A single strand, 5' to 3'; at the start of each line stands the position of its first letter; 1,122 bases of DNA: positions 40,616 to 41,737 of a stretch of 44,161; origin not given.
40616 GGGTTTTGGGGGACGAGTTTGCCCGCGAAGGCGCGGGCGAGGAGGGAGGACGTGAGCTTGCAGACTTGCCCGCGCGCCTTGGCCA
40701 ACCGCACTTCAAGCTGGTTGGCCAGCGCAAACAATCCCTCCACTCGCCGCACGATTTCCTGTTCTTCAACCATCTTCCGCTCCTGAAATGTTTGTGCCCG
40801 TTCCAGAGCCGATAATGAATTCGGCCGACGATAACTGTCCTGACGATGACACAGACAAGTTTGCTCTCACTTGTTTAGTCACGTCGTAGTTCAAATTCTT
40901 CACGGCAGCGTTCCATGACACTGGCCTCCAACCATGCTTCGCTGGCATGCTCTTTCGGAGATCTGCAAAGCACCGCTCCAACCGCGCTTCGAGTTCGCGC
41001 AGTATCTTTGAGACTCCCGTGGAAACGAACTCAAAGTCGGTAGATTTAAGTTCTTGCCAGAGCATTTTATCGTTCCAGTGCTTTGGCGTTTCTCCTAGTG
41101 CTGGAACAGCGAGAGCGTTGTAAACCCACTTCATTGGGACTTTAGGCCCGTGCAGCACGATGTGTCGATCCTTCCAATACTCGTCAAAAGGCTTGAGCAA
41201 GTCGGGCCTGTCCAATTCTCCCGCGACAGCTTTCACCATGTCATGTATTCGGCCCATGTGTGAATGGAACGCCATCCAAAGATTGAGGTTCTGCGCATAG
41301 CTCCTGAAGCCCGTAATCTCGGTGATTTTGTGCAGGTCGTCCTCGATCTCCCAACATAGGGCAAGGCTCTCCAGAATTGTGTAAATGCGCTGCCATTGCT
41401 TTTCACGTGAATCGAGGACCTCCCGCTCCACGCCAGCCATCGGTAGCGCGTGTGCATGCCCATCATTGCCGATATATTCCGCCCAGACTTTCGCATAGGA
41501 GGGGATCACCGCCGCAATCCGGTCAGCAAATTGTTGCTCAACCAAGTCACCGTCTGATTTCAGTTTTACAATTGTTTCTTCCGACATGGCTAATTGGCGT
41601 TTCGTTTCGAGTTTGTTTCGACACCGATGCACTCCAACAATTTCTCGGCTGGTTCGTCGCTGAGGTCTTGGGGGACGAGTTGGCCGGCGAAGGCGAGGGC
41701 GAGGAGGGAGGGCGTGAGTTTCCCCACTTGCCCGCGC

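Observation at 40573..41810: The ORFan is bracketed by a 143-nt direct duplication of the hsdS 3' conserved region, leaving an orphan hsdS tail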

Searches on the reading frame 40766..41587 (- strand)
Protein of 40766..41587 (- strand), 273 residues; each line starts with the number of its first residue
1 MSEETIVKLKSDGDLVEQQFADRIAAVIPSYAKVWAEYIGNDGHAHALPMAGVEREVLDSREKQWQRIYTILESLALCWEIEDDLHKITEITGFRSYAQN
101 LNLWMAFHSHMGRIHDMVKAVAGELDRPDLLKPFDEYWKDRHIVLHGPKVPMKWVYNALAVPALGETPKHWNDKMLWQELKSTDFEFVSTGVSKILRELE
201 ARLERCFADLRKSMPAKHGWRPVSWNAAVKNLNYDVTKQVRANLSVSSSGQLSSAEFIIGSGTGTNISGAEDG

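Call 5: search_protein_families(library=pfam, proteins=[window:40766-41587:-], max_evalue=0.1)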
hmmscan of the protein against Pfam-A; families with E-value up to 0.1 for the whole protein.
window:40766-41587:- (273 aa): 0 families

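Call 7: search_protein_families(library=padloc, proteins=[window:40766-41587:-], max_evalue=1)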
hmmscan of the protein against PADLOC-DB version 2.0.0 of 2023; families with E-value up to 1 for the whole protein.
window:40766-41587:- (273 aa): 0 families

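Call 8: search_protein_families(library=ncbifam, proteins=[window:40766-41587:-], max_evalue=1)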
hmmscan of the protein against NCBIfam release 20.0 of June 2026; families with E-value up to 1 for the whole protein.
window:40766-41587:- (273 aa): 0 families

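Call 9: find_homologous_proteins(query=window:40766-41587:-, max_evalue=0.001)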
Query window:40766-41587:- (273 aa): 34 proteins with E <= 0.001 among 1021 candidates.
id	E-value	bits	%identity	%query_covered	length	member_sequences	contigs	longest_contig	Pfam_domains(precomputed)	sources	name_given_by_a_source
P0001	4.2e-183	625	100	100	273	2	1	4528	-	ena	-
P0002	5.0e-110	386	60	99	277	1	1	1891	-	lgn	-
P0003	1.5e-108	381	59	100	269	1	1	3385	-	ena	-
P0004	5.3e-103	363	66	83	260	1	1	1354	-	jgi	jgi:hypothetical protein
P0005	5.4e-103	363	65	84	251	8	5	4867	-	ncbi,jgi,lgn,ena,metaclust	metaclust:\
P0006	4.4e-102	360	64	85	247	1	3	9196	-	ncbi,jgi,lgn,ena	-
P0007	2.2e-99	351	63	83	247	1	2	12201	-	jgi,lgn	-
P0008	2.7e-99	350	64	82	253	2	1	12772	-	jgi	jgi:hypothetical protein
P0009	1.7e-98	348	62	83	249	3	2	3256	-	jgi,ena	-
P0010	4.3e-97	343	53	100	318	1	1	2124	-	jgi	jgi:hypothetical protein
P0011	5.4e-97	343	55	100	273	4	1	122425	-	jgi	jgi:hypothetical protein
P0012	1.0e-90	322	55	93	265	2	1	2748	-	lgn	-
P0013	3.5e-90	321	56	96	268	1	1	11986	-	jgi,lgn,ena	-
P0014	5.0e-90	320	54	93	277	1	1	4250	-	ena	-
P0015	7.2e-87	310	57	82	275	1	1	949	-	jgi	jgi:hypothetical protein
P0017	8.8e-84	300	57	81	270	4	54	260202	-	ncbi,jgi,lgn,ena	jgi:hypothetical protein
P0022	1.5e-77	279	52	81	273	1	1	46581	-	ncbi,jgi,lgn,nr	ncbi:MAG TPA: hypothetical protein VHB20_14750 [Verrucomicrobiae bacterium]|jgi:hypothetical protein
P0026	2.3e-74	269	54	80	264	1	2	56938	-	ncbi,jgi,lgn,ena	-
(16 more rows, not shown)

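Call 10: search_protein_families(library=phrogs, proteins=[window:40766-41587:-], max_evalue=1)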
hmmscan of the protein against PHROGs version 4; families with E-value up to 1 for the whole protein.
window:40766-41587:- (273 aa): 2 families
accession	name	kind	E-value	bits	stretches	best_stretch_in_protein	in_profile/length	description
phrog_13730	-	transcription regulation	0.1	13.3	1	8-64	49-106/133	transcriptional repressor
phrog_17498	-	unknown function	0.17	12.8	1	15-55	4-45/67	-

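Call 12: find_encoding_contigs(protein=P0011, flank=8000, max_places=3)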
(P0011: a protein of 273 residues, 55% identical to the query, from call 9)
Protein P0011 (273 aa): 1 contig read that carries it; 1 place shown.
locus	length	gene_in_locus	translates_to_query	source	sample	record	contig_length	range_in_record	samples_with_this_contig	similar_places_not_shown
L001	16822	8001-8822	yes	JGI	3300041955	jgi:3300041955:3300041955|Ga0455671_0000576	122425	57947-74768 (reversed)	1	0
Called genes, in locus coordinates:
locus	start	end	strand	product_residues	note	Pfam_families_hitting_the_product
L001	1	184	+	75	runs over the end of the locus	PF09720:Unstab_antitox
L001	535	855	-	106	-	PF19663:DUF6166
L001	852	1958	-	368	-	PF01807:Zn_ribbon_DnaG, PF08275:DNAG_N (faint), PF13662:Toprim_4, PF01751:Toprim (weak), PF13155:Toprim_2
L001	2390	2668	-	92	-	-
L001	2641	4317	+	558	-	PF00899:ThiF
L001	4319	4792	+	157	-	PF14464:Prok-JAB (weak)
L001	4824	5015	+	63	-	-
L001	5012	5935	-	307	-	PF13814:Replic_Relax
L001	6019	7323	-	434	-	PF24389:ORC-CDC6-like (faint), PF01935:DUF87 (weak), PF10412:TrwB_AAD_bind, PF13401:AAA_22 (faint)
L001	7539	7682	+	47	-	-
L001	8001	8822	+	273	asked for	-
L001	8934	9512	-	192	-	-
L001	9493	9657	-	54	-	-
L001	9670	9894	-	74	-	-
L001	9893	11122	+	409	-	PF14020:DUF4236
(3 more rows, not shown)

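Call 13: find_encoding_contigs(protein=P0017, flank=8000, max_places=4)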
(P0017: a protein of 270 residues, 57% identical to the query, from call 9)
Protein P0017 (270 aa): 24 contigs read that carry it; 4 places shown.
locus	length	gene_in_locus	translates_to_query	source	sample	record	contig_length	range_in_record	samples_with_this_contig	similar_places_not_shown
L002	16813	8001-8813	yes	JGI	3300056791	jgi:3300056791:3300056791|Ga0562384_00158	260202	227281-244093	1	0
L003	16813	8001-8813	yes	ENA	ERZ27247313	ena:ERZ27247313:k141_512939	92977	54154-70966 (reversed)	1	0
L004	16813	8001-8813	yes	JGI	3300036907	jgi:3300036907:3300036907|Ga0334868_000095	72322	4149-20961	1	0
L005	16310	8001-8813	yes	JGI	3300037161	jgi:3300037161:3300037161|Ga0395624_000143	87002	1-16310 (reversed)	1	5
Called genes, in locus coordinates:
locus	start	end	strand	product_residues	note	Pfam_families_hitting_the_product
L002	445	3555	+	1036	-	PF04851:ResIII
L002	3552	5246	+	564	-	PF04326:SLFN_AlbA_2, PF13749:HATPase_c_4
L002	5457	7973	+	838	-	PF01555:N6_N4_Mtase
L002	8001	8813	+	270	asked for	-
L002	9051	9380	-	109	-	-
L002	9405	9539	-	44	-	-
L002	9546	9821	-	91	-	PF05016:ParE_toxin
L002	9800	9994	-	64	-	-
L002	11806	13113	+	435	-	PF02403:Seryl_tRNA_N, PF00587:tRNA-synt_2b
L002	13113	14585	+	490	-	PF08323:Glyco_transf_5, PF13439:Glyco_transf_4 (weak), PF13579:Glyco_trans_4_4, PF00534:Glycos_transf_1, PF13692:Glyco_trans_1_4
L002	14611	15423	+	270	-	PF07963:N_methyl (weak)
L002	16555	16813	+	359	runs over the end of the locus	-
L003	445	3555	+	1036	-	PF04851:ResIII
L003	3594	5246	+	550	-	PF04326:SLFN_AlbA_2, PF13749:HATPase_c_4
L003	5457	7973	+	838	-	PF01555:N6_N4_Mtase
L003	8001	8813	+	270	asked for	-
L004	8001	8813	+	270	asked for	-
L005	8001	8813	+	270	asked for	-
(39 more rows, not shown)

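Call 14: find_encoding_contigs(protein=P0022, flank=7000, max_places=2)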
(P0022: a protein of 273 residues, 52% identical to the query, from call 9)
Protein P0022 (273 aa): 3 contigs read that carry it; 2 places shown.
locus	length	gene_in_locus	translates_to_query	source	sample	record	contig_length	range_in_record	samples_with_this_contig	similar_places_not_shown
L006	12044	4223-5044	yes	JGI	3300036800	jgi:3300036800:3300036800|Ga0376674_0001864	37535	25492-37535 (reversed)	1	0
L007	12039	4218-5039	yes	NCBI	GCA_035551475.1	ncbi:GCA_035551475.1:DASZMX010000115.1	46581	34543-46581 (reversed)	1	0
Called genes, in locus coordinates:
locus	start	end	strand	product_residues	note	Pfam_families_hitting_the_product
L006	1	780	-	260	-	?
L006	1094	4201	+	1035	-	PF08471:Ribonuc_red_2_N, PF02867:Ribonuc_red_lgC, PF12637:TSCPD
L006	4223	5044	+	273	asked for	-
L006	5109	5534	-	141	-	-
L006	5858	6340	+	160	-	PF15919:HicB_lk_antitox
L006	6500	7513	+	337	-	PF16396:DUF5005, PF13810:DUF4185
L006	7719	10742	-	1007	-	-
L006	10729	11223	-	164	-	-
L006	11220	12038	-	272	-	-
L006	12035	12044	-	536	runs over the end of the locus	-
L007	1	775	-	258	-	PF01544:CorA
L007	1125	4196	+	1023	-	PF08471:Ribonuc_red_2_N, PF02867:Ribonuc_red_lgC, PF12637:TSCPD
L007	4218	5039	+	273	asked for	-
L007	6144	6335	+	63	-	PF15919:HicB_lk_antitox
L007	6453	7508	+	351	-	PF16396:DUF5005, PF13810:DUF4185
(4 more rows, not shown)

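Call 15: find_encoding_contigs(protein=P0026, flank=7000, max_places=2)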
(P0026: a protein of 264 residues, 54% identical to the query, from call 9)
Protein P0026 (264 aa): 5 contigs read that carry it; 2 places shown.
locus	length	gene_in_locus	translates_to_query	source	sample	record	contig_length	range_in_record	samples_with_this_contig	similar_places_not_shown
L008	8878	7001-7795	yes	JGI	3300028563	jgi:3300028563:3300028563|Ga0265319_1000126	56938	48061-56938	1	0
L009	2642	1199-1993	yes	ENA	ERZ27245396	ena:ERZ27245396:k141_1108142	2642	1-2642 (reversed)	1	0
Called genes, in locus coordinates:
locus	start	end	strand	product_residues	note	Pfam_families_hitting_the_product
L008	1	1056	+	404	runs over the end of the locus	PF06245:DUF1015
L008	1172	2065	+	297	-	PF01545:Cation_efflux, PF16916:ZT_dimer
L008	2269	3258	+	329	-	PF19777:DUF6263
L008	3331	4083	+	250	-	PF07963:N_methyl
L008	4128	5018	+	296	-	PF07963:N_methyl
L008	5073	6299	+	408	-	PF00764:Arginosuc_synth, PF20979:Arginosuc_syn_C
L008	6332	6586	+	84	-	-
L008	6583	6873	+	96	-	PF05016:ParE_toxin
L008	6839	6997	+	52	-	-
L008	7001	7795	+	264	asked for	-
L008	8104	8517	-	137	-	-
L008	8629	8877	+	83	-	?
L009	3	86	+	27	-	?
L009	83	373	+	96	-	PF05016:ParE_toxin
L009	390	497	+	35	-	-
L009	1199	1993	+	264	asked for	-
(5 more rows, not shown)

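Call 16: find_encoding_contigs(protein=P0008, flank=7000, max_places=2)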
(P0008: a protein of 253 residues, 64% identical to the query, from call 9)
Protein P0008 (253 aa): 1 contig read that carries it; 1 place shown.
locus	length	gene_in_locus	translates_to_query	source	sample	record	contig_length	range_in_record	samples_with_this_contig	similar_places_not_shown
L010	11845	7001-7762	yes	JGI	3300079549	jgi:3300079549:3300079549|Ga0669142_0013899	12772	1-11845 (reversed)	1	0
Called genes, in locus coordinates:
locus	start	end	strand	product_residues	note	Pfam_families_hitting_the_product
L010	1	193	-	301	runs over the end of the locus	PF01471:PG_binding_1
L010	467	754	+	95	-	-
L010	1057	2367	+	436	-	PF04313:HSDR_N (weak), PF04851:ResIII, PF00270:DEAD, PF18766:SWI2_SNF2 (weak)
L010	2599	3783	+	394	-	PF00271:Helicase_C (weak), PF08463:EcoEI_R_C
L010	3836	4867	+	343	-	-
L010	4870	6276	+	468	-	PF12161:HsdM_N (weak), PF02384:N6_Mtase, PF01170:UPF0020 (faint)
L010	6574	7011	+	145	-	PF01420:Methylase_S (weak)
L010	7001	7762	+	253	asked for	-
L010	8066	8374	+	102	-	PF24839:DUF7718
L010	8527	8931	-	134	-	PF22091:DUF6941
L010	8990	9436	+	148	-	-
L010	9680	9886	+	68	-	PF04255:DUF433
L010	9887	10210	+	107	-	PF18480:DUF5615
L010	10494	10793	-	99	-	-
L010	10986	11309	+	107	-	-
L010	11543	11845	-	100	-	?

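Call 18: find_encoding_contigs(protein=P0001, flank=10000, max_places=5)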
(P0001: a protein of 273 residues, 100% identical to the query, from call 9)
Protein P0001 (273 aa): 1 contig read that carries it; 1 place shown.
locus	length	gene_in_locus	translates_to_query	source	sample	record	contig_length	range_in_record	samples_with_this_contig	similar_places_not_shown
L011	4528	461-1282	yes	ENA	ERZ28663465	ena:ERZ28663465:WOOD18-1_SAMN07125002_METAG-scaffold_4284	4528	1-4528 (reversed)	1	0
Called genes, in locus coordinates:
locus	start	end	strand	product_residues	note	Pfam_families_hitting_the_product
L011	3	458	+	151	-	?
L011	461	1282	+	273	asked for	-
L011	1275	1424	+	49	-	-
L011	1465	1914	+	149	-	-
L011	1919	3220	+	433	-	PF00144:Beta-lactamase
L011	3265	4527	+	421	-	?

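Call 27: find_related_loci(query=A2, collection=metagenome_contigs, flank=4000)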
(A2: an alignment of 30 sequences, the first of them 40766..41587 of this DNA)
Query A2 (273 aa) in metagenome_contigs; peptide patterns used: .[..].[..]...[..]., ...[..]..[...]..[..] (x = any residue, [..] = any of these).
108 stretches matched a pattern; 25 encode a relative of the query (tblastn E <= 1e-3); 25 distinct loci.
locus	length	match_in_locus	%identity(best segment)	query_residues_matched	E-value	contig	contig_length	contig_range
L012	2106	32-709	65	1-226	2e-111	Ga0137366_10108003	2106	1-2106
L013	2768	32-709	65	1-226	3e-109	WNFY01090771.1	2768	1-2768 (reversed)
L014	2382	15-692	65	1-226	2e-110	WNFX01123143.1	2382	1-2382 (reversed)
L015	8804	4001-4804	56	2-273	1e-105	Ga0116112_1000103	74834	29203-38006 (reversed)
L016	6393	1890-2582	64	1-231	1e-105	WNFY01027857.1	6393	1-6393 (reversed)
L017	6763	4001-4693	64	1-231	1e-105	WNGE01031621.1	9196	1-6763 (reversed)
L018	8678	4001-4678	63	1-226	3e-103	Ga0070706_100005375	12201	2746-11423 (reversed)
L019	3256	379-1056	62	1-226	4e-104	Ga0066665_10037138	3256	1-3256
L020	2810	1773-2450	62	1-226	4e-105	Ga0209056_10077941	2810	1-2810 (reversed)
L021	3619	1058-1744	65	1-229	1e-101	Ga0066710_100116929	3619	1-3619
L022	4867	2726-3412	65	1-229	1e-100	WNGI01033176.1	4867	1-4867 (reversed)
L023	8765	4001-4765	56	4-266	3e-95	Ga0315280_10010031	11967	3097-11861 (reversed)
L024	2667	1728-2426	59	38-271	4e-97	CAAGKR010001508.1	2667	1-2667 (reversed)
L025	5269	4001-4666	57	6-225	4e-89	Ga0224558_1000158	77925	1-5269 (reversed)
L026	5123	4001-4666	50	9-230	6e-80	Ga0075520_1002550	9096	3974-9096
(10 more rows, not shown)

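Call 30: find_related_loci(query=A2, collection=genome_contigs, flank=5000)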
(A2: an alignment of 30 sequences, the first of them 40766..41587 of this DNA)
Query A2 (273 aa) in genome_contigs; peptide patterns used: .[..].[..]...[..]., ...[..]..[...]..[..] (x = any residue, [..] = any of these).
40 stretches matched a pattern; 3 encode a relative of the query (tblastn E <= 1e-3); 3 distinct loci.
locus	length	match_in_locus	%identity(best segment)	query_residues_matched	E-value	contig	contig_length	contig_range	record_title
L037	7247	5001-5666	57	6-225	7e-90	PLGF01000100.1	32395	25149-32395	MAG: Verrucomicrobiales bacterium isolate bog_1405 73.20110800_S3D.48_contig_3448, whole genome shotgun sequence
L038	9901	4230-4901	52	4-225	2e-82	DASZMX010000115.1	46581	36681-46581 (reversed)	MAG TPA_asm: Verrucomicrobiia bacterium isolate SMAG_U5902 k141_473555, whole genome shotgun sequence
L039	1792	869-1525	54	13-230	2e-83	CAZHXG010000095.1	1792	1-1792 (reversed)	MAG TPA_asm: uncultured Bifidobacteriaceae bacterium isolate binchicken_co54_528 genome assembly, contig: NODE_159847_le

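Call 34: predict_structure(alignment_id=A2)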
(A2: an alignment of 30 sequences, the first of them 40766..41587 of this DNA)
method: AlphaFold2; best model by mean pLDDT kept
length: 273 residues; sequences in the alignment: 30
mean_pLDDT: 77.8   pTM: 0.75
mean pLDDT of the five models: 77.8, 76.9, 76.1, 76.1, 75.3
residues with pLDDT >= 90: 134; 70-90: 60; 50-70: 23; < 50: 56
segments of 3 or more residues with pLDDT < 50: 146-161, 234-273
pLDDT, mean of each block of 10 residues (from residue 1): 88 94 98 95 85 94 95 98 90 80 85 94 96 90 54 45 61 71 82 93 98 96 80 48 38 31 36 39
secondary structure, 60 per line:
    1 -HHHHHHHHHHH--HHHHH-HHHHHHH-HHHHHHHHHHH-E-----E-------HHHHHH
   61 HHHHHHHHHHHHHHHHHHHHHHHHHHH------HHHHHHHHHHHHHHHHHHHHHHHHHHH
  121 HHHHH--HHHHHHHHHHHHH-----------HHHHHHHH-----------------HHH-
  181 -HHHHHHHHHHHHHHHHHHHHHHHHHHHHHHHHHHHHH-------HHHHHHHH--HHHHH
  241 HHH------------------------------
elements in order: H2-12 H15-19 H21-27 H29-39 H55-87 H94-125 H128-140 H152-159 H182-218 H226-233 H236-243
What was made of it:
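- On HEPN superfamily (passenger protein 40766-41587): The AF2 model is all-helical with pTM 0.75 (call 34).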

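Call 35: search_protein_families(library=pfam, proteins=[L017:2965-3708:+, L017:3684-4004:+, L010:3836-4867:+], max_evalue=0.1)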
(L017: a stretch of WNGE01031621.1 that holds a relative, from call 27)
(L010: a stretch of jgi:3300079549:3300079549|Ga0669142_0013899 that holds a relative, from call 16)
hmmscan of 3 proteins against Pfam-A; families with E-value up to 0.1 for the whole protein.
L017:2965-3708:+ (247 aa): 1 family
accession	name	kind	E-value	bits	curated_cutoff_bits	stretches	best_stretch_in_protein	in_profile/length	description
PF18734.6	HEPN_AbiU2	-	5.5e-21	75.4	26.8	1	14-212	3-190/193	AbiU2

L017:3684-4004:+ (106 aa): 1 family
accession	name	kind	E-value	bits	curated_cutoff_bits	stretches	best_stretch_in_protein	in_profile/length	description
PF00899.27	ThiF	-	0.042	13.4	28.1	1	6-90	90-173/238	ThiF family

L010:3836-4867:+ (343 aa): 1 family
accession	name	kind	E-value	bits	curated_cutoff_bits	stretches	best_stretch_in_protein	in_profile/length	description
PF01939.22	NucS_C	-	0.016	15.6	24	1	36-128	17-106/124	Endonuclease NucS C-terminal domain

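Call 39: fold_search(model_id=the predicted structure, library=pdb)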
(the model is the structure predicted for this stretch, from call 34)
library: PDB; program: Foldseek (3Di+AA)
matches with E <= 10: 170; with E <= 0.001: 0
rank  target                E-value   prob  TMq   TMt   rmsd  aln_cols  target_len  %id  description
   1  6rf4_A                6.8e-01  0.05  0.13  0.13  21.3       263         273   12  Crystal structure of the potassium-pumping S254A mutant of the light-driven sodium pump KR2 in the pentameric form, pH (released 2019-04-24)
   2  5l0d_D                7.5e-01  0.47  0.30  0.44  11.1       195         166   11  Human Metavinculin(residues 959-1130) in complex with PIP2 (released 2016-08-31)
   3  6rf0_C                7.5e-01  0.08  0.18  0.18  22.8       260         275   13  Crystal structure of the light-driven sodium pump KR2 in the pentameric "dry" form (released 2019-04-24)
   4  3myi                  7.9e-01  0.35  0.27  0.40  12.1       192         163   10  Human metavinculin tail domain (released 2010-05-26)
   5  6z0c_D                1.0e+00  0.25  0.22  0.32  23.0       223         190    7  Structure of in silico modelled artificial Maquette-3 protein (released 2021-03-17)
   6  4irv_D                1.1e+00  0.08  0.15  0.18  21.5       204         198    7  Structure of the Helicobacter pylori CagA Oncogene Bound to the Human Tumor Suppressor Apoptosis-stimulating Protein o (released 2014-01-15)
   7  6z0c_B                1.2e+00  0.21  0.23  0.31  24.0       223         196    8  Structure of in silico modelled artificial Maquette-3 protein (released 2021-03-17)
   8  5l0d_A                1.3e+00  0.33  0.29  0.42  11.3       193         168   11  Human Metavinculin(residues 959-1130) in complex with PIP2 (released 2016-08-31)
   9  4irv_A                1.4e+00  0.09  0.16  0.20  21.1       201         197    8  Structure of the Helicobacter pylori CagA Oncogene Bound to the Human Tumor Suppressor Apoptosis-stimulating Protein o (released 2014-01-15)
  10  4irv_C                1.4e+00  0.08  0.15  0.19  21.1       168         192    9  Structure of the Helicobacter pylori CagA Oncogene Bound to the Human Tumor Suppressor Apoptosis-stimulating Protein o (released 2014-01-15)
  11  6xyt_A                1.4e+00  0.06  0.18  0.18  21.4       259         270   12  Crystal structure of the O-state of the light-driven sodium pump KR2 in the pentameric form, pH 8.0 (released 2020-02-12)
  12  6rf0_A                1.4e+00  0.05  0.15  0.15  21.7       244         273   13  Crystal structure of the light-driven sodium pump KR2 in the pentameric "dry" form (released 2019-04-24)
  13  9c24_D                1.5e+00  0.14  0.20  0.30  10.9       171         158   15  Fab F946 in complex with OspCB (released 2025-08-27)
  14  4zh0                  1.5e+00  0.08  0.18  0.12  20.4       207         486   14  Structure of Helicobacter pylori adhesin BabA determined by SeMet SAD (released 2015-08-19)
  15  6xyt_C                1.6e+00  0.06  0.18  0.18  21.3       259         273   11  Crystal structure of the O-state of the light-driven sodium pump KR2 in the pentameric form, pH 8.0 (released 2020-02-12)
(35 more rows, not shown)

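Call 48: search_solved_structures(query=A2, max_evalue=10)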
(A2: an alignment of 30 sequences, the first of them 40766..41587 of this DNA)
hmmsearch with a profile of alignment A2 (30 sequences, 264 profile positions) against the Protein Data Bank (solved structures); distinct sequences matched with E-value up to 10: 3.
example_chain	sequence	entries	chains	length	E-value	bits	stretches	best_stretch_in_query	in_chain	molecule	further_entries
2lj8_A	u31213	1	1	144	0.11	14.8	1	8-64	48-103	Cofilin/actin depolymerizing factor, putative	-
8eji_H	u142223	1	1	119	1.2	11.4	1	28-77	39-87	19.7E Fab heavy chain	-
4uos_A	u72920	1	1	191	1.7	10.9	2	181-234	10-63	DESIGNED HELICAL BUNDLE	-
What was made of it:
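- Tried and rejected: A PDB sequence profile search gave nothing (call 48).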

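Call 57: search_protein_representatives(alignment_id=A2)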
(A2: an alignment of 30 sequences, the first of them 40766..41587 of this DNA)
Query: 30 sequences, 264 profile positions. Proteins with E-value up to 0.001 (for the whole library): 332; up to 1e-10: 246; up to 1e-30: 103. The best 150 are listed.
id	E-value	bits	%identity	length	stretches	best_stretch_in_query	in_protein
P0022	4.4e-106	370.1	-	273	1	4-263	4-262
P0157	1.6e-81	289.6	-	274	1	4-239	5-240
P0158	3.6e-79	281.9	-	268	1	8-232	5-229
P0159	6.6e-71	254.8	-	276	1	9-236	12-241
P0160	1.9e-69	250.1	-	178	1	3-158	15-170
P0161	5.9e-67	241.9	-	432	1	34-262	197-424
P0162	7.7e-66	238.2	-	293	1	5-234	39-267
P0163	1.1e-65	237.7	-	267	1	8-234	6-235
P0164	8.6e-59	215.1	-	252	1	7-229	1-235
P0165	1.4e-55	204.6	-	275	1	48-231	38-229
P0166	9.9e-50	185.4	-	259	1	10-216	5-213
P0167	1.5e-49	184.8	-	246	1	8-225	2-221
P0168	4.1e-49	183.4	-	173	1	4-128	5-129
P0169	1.3e-48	181.7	-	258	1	9-215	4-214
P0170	1.8e-48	181.3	-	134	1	118-229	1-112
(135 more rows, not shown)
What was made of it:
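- Checked: The 'ORFan' has 34 close homologues and 332 representative clusters (calls 9, 57).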

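Call 59: search_protein_families(library=pfam, alignment_id=A3, max_evalue=0.05)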
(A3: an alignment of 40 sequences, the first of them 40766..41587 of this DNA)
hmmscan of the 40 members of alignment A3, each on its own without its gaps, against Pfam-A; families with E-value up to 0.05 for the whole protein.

A. member 1, window:40766-41587:- (273 aa): 0 families

B. families by the number of members that match (of 40 scanned): 6 families
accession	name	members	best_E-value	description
PF19509.4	DUF6043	1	0.011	Family of unknown function (DUF6043)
PF00973.24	Paramyxo_ncap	1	0.022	Paramyxovirus nucleocapsid protein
PF05240.20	APOBEC_C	1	0.027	APOBEC-like C-terminal domain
PF25358.1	PH_fung_RdRP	1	0.029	Fungal RdRP associated PH-like domain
PF12243.14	CTK3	1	0.037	CTD kinase subunit gamma CTK3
PF25639.1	DUF7943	1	0.04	Domain of unknown function (DUF7943)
